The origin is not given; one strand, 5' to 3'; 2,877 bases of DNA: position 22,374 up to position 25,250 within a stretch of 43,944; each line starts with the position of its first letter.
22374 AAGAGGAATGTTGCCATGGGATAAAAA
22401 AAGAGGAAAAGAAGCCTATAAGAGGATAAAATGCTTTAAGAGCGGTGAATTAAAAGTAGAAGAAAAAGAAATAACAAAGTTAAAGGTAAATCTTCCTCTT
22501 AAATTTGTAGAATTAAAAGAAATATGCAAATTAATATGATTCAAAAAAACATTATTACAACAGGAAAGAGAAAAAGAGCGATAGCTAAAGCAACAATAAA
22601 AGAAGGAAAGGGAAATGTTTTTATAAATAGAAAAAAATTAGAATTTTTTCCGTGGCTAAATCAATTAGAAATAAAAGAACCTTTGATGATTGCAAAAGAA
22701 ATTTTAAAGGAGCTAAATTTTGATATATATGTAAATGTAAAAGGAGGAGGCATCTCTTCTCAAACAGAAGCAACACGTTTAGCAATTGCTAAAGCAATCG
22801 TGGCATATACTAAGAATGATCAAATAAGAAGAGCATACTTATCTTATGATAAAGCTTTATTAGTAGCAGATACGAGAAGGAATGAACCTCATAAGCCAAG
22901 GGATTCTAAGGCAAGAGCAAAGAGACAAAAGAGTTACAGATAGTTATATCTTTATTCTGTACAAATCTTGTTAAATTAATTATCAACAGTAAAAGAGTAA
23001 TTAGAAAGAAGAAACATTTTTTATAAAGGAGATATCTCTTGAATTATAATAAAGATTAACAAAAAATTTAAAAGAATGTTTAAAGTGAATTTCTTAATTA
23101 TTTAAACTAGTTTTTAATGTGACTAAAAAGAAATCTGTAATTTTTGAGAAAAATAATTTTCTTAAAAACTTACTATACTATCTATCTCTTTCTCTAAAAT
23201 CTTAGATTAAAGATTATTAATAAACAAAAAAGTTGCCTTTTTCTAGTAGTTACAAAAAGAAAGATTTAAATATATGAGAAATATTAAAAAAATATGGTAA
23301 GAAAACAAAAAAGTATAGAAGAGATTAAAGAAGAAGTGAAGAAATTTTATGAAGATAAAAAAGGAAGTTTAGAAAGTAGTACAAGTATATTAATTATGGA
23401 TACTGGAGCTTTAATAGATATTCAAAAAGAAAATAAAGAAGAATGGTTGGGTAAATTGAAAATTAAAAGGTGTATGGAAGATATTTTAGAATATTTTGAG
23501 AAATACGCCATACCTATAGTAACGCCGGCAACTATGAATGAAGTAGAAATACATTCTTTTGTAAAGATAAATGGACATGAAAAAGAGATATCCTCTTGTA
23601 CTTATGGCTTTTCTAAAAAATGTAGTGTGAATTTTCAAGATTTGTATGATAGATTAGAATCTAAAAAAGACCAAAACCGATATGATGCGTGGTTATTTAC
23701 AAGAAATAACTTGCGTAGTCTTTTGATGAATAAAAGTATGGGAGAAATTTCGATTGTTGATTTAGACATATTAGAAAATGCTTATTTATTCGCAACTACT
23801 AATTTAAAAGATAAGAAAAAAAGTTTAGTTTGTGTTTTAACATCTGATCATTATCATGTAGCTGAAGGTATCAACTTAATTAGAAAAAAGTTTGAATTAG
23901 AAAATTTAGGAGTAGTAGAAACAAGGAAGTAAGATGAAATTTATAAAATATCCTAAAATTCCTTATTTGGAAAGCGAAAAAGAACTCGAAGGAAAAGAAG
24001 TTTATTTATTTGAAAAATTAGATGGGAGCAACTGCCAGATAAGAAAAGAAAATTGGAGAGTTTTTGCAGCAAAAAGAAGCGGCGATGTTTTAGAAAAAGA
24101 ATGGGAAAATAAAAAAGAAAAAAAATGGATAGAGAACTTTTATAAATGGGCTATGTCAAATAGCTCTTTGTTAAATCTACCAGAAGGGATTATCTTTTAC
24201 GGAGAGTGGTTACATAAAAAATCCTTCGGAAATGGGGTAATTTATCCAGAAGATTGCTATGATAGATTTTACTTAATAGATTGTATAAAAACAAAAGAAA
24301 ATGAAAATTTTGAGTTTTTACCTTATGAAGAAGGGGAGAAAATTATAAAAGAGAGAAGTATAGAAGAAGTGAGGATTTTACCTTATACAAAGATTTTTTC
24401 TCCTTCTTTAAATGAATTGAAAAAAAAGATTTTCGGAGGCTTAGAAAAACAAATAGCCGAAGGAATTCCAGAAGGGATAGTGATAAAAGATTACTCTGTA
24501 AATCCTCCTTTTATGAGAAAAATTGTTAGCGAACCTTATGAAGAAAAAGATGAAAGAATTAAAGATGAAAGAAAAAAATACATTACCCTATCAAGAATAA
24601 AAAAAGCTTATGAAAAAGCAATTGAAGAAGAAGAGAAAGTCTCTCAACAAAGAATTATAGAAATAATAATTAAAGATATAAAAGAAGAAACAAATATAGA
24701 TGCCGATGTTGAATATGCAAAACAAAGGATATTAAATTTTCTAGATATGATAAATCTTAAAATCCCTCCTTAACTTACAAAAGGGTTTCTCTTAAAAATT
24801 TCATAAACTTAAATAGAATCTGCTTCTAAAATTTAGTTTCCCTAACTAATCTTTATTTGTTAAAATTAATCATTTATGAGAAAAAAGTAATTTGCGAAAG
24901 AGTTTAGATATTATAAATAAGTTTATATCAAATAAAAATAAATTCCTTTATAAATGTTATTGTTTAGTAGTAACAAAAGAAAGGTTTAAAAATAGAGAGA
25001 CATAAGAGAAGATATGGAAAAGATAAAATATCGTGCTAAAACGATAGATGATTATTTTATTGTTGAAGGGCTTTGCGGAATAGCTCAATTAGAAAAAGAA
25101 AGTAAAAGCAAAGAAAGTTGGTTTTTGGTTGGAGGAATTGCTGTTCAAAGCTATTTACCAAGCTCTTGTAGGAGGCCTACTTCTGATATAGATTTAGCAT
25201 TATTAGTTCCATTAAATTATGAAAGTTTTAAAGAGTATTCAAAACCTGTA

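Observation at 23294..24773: Translationally coupled PIN RNase and Rnl2-like RNA ligase: a candidate RNA cut-and-reseal cassette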

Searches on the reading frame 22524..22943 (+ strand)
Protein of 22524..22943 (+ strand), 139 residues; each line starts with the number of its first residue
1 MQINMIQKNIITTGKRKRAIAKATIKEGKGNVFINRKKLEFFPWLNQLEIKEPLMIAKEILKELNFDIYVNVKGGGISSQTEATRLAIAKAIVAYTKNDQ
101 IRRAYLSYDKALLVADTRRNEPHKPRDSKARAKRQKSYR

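Call 3: search_protein_families(library=pfam, proteins=[window:22524-22943:+], max_evalue=1)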
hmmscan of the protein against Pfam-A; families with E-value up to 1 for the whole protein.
window:22524-22943:+ (139 aa): 1 family
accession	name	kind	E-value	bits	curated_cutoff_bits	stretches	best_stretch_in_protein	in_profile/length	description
PF00380.25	Ribosomal_S9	-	3.6e-34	118.3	22.5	1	14-139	1-121/121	Ribosomal protein S9/S16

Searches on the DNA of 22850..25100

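Call 82: search_rna_families(source=window, start=22850, end=25100, threshold=evalue, max_evalue=1)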
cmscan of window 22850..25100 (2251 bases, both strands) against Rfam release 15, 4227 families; matches with E-value up to 1: 0.
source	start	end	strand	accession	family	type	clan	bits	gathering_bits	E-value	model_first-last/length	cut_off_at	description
